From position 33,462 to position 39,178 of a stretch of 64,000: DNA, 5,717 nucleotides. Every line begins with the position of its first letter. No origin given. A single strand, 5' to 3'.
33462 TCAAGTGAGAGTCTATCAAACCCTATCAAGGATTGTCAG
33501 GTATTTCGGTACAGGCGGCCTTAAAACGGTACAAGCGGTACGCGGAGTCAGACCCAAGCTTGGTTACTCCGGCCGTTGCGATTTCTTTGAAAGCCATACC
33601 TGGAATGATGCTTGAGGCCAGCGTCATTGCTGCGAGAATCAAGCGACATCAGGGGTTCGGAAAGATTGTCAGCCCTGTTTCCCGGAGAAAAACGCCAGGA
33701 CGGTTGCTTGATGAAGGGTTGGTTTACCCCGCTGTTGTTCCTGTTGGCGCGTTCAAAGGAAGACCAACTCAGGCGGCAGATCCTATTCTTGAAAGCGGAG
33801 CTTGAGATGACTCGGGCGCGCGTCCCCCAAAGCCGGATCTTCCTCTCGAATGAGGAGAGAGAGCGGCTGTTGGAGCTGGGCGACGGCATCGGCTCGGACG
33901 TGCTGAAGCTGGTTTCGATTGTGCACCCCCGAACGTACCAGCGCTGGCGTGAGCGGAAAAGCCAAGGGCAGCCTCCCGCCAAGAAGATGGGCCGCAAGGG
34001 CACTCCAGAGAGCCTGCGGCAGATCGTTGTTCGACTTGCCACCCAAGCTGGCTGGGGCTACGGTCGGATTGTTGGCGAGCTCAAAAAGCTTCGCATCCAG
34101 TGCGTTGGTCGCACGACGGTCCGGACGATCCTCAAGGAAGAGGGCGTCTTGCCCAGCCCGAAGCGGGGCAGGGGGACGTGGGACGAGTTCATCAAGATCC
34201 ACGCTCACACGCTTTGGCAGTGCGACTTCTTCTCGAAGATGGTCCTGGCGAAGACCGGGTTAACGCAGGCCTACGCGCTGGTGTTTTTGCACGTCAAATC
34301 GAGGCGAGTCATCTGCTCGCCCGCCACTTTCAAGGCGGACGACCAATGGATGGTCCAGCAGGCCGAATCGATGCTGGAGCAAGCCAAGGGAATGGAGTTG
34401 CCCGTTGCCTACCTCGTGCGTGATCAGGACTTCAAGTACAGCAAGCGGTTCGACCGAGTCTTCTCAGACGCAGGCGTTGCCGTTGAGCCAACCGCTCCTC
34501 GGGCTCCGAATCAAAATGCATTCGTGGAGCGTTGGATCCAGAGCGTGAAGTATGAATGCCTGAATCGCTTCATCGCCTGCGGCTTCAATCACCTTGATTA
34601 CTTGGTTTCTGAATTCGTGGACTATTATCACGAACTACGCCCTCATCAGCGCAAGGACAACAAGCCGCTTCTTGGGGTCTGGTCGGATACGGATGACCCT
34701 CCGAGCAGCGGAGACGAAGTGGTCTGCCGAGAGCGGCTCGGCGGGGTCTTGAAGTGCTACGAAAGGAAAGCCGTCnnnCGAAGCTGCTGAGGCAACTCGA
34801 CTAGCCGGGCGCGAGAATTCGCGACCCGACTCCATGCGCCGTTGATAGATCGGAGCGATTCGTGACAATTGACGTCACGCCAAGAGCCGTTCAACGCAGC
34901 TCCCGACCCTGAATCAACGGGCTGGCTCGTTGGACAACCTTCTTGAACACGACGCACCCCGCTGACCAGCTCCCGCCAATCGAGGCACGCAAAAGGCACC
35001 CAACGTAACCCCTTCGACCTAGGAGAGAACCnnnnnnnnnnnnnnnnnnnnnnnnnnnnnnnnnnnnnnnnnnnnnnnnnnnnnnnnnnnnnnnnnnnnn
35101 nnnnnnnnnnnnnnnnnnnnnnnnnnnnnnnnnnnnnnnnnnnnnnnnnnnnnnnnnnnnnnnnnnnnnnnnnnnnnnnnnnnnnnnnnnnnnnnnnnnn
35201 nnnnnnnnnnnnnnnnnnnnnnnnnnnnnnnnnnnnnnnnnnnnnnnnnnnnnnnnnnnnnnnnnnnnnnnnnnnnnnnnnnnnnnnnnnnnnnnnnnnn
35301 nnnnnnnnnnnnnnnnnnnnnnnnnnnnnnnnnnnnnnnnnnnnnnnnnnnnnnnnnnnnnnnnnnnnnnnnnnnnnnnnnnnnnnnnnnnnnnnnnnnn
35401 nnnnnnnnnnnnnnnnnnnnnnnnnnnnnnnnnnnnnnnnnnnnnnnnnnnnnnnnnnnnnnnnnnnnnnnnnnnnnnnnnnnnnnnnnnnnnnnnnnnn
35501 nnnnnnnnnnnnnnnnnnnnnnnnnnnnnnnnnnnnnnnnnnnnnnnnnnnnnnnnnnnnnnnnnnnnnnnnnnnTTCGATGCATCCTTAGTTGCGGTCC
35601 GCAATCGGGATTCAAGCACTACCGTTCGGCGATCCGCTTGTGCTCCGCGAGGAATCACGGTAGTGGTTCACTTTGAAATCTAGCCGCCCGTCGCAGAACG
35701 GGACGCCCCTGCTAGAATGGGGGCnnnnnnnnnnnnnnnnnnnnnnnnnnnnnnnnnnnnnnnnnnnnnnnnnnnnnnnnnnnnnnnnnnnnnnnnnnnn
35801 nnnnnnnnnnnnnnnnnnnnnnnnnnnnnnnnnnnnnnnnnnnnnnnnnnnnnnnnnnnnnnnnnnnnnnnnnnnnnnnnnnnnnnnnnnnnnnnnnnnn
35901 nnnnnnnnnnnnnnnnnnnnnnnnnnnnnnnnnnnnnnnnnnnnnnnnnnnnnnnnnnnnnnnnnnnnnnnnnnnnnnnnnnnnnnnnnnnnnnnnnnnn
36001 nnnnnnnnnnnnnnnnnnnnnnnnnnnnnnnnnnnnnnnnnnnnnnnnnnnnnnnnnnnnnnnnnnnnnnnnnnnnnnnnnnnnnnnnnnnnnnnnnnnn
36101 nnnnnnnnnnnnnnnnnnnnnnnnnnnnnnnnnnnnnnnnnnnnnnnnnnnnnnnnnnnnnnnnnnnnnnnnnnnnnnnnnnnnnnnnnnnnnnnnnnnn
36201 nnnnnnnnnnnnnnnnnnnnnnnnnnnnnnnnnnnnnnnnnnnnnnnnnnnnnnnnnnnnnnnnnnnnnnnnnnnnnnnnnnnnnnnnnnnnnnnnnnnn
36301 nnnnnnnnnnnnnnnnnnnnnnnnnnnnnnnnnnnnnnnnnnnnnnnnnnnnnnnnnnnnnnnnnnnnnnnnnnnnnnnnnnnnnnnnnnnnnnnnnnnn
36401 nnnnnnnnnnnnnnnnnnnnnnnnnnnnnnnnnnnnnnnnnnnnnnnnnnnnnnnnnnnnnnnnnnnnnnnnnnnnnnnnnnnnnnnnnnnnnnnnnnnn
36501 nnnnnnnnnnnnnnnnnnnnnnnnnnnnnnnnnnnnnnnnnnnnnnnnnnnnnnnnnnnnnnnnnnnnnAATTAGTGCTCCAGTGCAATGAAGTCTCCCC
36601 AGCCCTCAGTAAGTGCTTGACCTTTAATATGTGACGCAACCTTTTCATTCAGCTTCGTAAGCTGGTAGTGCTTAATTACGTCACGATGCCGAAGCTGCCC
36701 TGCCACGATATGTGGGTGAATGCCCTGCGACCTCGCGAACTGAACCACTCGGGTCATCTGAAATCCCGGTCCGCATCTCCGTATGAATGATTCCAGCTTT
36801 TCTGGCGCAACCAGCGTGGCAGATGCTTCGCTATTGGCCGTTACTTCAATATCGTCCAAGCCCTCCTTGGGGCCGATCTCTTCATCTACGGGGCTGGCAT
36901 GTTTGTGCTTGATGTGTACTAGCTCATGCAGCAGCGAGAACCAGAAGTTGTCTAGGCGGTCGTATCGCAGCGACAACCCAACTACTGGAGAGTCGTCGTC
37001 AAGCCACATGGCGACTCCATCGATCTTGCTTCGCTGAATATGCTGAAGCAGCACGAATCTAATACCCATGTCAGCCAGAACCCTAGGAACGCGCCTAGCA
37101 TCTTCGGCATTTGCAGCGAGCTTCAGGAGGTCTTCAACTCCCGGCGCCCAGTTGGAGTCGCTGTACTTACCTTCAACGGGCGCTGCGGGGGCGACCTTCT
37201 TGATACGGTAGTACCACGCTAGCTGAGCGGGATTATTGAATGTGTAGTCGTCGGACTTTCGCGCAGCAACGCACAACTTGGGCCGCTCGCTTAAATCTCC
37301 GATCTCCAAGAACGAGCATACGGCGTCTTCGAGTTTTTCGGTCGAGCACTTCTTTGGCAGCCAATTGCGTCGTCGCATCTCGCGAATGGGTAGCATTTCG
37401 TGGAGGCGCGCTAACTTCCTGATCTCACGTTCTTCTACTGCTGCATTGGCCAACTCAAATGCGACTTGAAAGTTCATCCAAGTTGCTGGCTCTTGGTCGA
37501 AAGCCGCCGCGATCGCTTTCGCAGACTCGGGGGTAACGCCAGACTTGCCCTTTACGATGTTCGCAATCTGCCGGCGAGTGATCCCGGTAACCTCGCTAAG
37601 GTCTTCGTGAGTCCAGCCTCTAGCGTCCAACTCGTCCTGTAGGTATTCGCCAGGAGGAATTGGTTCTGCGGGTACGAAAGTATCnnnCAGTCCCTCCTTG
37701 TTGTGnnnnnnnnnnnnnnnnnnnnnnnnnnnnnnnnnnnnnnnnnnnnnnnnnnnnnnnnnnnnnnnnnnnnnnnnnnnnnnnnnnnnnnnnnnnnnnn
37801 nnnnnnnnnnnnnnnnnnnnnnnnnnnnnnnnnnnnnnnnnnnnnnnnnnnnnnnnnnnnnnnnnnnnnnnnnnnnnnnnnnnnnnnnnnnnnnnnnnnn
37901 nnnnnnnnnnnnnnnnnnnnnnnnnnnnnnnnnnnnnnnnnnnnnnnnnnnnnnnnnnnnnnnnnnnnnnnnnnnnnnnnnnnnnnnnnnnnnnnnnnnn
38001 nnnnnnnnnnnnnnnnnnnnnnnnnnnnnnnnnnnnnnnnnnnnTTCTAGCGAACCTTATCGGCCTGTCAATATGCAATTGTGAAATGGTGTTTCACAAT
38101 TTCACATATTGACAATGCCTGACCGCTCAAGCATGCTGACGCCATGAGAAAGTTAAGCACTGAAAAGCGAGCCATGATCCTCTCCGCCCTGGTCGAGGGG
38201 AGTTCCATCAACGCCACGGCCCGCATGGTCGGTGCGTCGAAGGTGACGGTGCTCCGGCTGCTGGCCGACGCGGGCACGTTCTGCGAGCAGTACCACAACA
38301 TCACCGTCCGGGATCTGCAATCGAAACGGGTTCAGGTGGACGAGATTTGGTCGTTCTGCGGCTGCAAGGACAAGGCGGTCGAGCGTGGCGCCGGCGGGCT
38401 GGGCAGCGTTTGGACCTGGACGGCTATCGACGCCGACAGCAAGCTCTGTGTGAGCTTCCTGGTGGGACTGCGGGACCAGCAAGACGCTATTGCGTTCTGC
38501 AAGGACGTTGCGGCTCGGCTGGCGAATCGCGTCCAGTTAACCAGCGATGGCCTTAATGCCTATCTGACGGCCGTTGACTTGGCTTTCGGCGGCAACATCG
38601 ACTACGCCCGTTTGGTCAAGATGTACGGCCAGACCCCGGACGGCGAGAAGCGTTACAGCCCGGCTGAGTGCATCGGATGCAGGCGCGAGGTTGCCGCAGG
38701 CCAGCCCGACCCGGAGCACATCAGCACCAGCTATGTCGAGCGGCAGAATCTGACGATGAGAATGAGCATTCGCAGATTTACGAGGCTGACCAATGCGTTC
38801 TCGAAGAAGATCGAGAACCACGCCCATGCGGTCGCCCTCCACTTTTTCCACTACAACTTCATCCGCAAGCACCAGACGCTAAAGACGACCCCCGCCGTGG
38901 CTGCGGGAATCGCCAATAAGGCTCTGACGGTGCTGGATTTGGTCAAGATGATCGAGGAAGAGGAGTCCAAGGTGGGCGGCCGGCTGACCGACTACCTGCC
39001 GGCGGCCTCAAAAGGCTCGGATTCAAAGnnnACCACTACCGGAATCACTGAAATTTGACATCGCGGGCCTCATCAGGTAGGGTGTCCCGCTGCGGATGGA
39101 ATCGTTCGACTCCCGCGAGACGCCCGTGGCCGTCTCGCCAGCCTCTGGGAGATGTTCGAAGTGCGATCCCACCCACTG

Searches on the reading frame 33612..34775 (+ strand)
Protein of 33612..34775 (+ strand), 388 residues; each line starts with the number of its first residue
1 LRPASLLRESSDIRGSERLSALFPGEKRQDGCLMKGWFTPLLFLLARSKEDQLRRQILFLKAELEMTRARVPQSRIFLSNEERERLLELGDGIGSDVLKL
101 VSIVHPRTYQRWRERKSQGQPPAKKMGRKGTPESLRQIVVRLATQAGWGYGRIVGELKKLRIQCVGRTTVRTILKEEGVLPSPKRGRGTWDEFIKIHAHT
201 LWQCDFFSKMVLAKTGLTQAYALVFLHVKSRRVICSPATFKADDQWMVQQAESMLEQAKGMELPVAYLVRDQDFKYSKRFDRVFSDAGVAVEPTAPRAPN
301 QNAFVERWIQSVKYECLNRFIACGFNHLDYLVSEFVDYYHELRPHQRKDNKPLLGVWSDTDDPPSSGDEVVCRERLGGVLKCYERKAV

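Call 96: search_protein_families(library=pfam, proteins=[window:33612-34775:+], max_evalue=0.0001)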
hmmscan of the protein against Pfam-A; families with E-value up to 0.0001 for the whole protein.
window:33612-34775:+ (388 aa): 2 families
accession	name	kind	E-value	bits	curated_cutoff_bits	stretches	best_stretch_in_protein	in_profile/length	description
PF13683.12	rve_3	-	1.4e-12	47.6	26.5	1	288-348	2-62/67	Integrase core domain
PF00665.32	rve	-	2.4e-07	31.4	32.6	1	198-299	4-102/102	Integrase core domain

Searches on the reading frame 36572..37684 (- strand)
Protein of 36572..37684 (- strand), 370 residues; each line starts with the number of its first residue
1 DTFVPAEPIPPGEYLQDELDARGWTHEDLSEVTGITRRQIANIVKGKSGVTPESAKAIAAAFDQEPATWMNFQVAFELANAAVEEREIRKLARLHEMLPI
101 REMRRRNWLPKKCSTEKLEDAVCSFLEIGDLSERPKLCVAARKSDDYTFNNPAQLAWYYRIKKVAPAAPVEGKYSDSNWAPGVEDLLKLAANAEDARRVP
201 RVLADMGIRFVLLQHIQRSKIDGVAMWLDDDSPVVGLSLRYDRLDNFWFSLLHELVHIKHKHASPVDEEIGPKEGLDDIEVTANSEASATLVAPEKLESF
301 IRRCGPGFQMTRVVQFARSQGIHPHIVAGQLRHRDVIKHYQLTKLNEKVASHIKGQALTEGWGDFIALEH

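Call 96: search_protein_families(library=pfam, proteins=[window:36572-37684:-], max_evalue=0.0001)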
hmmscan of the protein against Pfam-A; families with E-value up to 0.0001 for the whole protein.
window:36572-37684:- (370 aa): 3 families
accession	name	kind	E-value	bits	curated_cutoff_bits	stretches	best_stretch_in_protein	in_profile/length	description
PF01381.28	HTH_3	-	1.4e-09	38.3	23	1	17-66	3-52/55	Helix-turn-helix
PF13443.12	HTH_26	-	6.5e-06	26.8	22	1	17-71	4-59/63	Cro/C1-type HTH DNA-binding domain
PF12844.13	HTH_19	-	1.5e-05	25.2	30.2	1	21-69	10-57/64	Helix-turn-helix domain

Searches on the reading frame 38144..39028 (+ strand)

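Call 96: search_protein_families(library=pfam, proteins=[window:38144-39028:+], max_evalue=0.0001)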
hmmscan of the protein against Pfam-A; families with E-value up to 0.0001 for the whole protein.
window:38144-39028:+ (295 aa): 1 family
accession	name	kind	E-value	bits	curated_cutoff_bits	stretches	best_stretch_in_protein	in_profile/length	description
PF03400.19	DDE_Tnp_IS1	-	1e-06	29.6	24.1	0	193-231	84-122/131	IS1 transposase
